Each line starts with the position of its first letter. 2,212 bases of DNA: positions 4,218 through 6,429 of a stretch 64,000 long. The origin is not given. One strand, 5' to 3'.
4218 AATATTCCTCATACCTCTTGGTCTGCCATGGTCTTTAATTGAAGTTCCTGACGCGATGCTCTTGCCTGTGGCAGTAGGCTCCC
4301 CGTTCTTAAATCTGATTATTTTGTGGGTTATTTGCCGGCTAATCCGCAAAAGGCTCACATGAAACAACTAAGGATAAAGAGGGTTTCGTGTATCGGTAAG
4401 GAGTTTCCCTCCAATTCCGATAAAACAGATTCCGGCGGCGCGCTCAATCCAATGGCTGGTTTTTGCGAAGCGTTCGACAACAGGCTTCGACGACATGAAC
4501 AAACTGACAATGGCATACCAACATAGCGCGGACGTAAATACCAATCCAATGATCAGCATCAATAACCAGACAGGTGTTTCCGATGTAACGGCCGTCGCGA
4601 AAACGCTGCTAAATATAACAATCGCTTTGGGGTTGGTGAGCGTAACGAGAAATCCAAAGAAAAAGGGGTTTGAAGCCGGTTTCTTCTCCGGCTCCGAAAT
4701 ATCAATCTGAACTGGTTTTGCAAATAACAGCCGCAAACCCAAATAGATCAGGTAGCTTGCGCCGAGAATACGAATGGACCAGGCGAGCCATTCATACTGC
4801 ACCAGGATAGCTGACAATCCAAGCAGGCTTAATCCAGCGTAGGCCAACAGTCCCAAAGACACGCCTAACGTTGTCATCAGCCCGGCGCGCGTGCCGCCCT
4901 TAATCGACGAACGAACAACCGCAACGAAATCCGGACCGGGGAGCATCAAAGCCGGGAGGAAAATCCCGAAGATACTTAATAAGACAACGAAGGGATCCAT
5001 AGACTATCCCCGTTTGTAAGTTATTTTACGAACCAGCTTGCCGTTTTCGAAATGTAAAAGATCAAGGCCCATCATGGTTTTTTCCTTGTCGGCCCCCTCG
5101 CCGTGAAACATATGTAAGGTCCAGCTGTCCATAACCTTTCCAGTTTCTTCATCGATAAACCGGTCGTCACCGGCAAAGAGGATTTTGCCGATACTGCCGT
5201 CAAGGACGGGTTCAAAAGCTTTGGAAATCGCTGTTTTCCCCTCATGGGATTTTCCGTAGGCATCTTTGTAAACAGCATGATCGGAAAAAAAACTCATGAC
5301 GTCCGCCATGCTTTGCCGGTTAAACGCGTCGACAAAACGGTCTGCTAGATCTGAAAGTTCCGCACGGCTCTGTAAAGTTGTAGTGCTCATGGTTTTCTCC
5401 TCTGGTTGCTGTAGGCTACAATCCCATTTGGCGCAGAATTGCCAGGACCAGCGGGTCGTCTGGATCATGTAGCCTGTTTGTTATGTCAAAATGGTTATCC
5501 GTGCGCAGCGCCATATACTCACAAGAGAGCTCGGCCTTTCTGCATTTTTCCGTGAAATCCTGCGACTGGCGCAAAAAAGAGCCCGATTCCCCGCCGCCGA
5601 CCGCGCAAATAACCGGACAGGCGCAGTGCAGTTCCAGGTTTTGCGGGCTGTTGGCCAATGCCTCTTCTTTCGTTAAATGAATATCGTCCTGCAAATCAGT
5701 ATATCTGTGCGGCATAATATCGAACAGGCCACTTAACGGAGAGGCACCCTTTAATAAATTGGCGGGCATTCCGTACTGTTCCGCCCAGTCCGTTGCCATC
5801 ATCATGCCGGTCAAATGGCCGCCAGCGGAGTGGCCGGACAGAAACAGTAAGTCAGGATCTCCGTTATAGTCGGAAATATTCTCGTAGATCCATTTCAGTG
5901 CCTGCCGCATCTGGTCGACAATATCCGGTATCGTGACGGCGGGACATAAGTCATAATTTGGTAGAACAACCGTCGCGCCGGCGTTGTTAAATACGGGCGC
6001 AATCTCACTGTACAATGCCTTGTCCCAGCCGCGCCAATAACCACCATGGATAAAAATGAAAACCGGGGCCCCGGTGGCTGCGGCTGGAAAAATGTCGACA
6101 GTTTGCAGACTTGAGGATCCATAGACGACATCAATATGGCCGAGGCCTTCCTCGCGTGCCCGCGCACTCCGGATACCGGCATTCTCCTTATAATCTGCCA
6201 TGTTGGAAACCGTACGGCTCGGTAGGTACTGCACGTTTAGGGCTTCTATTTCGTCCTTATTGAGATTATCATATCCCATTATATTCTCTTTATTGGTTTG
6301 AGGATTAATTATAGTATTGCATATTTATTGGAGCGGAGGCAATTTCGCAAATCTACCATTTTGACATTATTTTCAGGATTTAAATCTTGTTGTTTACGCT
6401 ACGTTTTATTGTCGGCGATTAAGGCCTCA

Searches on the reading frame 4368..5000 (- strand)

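Call 7: search_protein_families(library=pfam, proteins=[window:4368-5000:-], max_evalue=0.01)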
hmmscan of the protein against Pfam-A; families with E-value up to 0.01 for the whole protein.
window:4368-5000:- (210 aa): 2 families
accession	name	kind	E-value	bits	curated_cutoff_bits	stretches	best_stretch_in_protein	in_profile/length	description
PF01810.24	LysE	-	4.1e-35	121.5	25.6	1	18-203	4-192/193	LysE type translocator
PF03741.22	TerC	-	4.3e-05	23.8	27.8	1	58-202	47-176/178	Integral membrane protein TerC family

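Call 8: search_protein_families(library=ncbifam, proteins=[window:4368-5000:-], max_evalue=0.01)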
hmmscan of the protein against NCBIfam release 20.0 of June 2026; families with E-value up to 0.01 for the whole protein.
window:4368-5000:- (210 aa): 6 families
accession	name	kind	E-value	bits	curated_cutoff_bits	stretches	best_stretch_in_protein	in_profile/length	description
TIGR00949.1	2A76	subfamily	1.8e-42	145.1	183.95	1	21-200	2-185/185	homoserine/threonine efflux transporter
NF007591.0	PRK10229.1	equivalog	1.1e-29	103.6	288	1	5-201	3-203/206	threonine export protein RhtC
NF008201.0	PRK10958.1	equivalog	6.3e-20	71.6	165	1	12-202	16-209/212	leucine efflux protein LeuE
NF007812.0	PRK10520.1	equivalog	2.1e-12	47.1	209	1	20-200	19-200/206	homoserine/homoserine lactone efflux protein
TIGR03716.1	R_switched_YkoY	subfamily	1.3e-05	24.9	138.5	1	60-161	51-148/220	integral membrane protein, YkoY family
TIGR00948.1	2a75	equivalog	0.0015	18.3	213.65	1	54-168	36-152/177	L-lysine exporter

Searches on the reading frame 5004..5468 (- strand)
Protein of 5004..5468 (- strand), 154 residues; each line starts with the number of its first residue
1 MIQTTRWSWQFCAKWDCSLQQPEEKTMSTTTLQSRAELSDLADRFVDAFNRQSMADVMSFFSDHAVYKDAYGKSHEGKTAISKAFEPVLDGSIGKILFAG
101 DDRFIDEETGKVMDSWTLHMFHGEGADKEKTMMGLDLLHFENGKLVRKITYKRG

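Call 7: search_protein_families(library=pfam, proteins=[window:5004-5468:-], max_evalue=0.01)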
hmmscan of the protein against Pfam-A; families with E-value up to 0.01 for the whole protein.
window:5004-5468:- (154 aa): 4 families
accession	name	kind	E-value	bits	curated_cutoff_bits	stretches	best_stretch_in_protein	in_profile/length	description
PF12680.13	SnoaL_2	-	1.3e-12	48.6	27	1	43-147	2-101/102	SnoaL-like domain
PF07366.18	SnoaL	-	0.0013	19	28.4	1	41-148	3-113/126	SnoaL-like polyketide cyclase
PF13577.12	SnoaL_4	-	0.0041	17.6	24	1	31-103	2-75/126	SnoaL-like domain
PF13474.12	SnoaL_3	-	0.0082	16.9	22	0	40-112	3-74/121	SnoaL-like domain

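Call 8: search_protein_families(library=ncbifam, proteins=[window:5004-5468:-], max_evalue=0.01)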
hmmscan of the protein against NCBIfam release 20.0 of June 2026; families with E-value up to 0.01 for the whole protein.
window:5004-5468:- (154 aa): 3 families
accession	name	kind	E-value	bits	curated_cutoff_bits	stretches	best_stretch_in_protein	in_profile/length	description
TIGR02096.1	TIGR02096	subfamily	1.2e-05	25.7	97.1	1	40-119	2-80/129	ketosteroid isomerase-related protein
TIGR02246.1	TIGR02246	subfamily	0.0012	18.8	33.95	1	36-93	4-61/128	SgcJ/EcaC family oxidoreductase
TIGR02960.1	SigX5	hypoth_equivalog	0.0014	17.9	264.75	1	21-96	190-265/322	RNA polymerase sigma-70 factor, TIGR02960 family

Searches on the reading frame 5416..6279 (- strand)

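Call 7: search_protein_families(library=pfam, proteins=[window:5416-6279:-], max_evalue=0.01)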
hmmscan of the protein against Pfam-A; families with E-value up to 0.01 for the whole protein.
window:5416-6279:- (287 aa): 4 families
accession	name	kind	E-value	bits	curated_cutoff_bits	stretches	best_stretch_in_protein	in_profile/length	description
PF20434.5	BD-FAE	-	5.3e-17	62.5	26.8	1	68-163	10-109/215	BD-FAE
PF07859.19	Abhydrolase_3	-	3.2e-16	60.2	25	1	75-190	2-108/210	alpha/beta hydrolase fold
PF00135.34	COesterase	-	7.6e-10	38.8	27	1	124-168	164-208/515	Carboxylesterase family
PF07224.18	Chlorophyllase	-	0.002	17.4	26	1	64-164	35-136/301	Chlorophyllase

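Call 8: search_protein_families(library=ncbifam, proteins=[window:5416-6279:-], max_evalue=0.01)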
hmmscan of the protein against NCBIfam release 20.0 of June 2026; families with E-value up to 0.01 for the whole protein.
window:5416-6279:- (287 aa): 11 families
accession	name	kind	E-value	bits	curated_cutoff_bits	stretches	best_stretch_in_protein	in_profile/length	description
NF058665.1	HaHSL_fam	equivalog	3.4e-46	157.7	320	1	22-281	10-259/260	hormone-sensitive lipase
NF052354.1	EstLipQMycob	equivalog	4.4e-13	48.6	700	1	62-187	152-286/418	esterase LipQ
NF058653.1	LipP1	equivalog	9.7e-13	47.6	350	1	65-160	65-161/300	LipP1 family hormone-sensitive lipase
NF033149.0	CHL_hydrolase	equivalog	1.4e-07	30.7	500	1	67-158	71-163/310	chloramphenicol hydrolase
NF058651.1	GESAG_HSLs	subfamily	3.8e-06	26.2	430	1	56-174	52-167/296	GESAG motif subfamily hormone-sensitive lipase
NF058649.1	GTSAG_HSLs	subfamily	7.2e-06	25.6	380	1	68-175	88-189/312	GTSAG motif subfamily hormone-sensitive lipase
NF007547.0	PRK10162.1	equivalog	5.7e-05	22.2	389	1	62-157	75-171/321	acetyl esterase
NF052620.1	AryltfaseLP1002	equivalog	0.00018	20.9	300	1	67-160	28-123/265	lp_1002 family arylesterase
NF050058.1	e_dPHAscl_type1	hypoth_equivalog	0.0054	16.2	150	0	131-163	92-124/276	extracellular catalytic domain type 1 short-chain-length polyhydroxyalkanoate depolymerase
NF058650.1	GCSAG_HSLs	subfamily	0.009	15.6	410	0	69-172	83-180/314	GCSAG motif subfamily hormone-sensitive lipase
NF042968.1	AcxylEst_AxeA1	equivalog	0.0096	14.3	700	0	62-160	40-137/459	acetylxylan esterase AxeA1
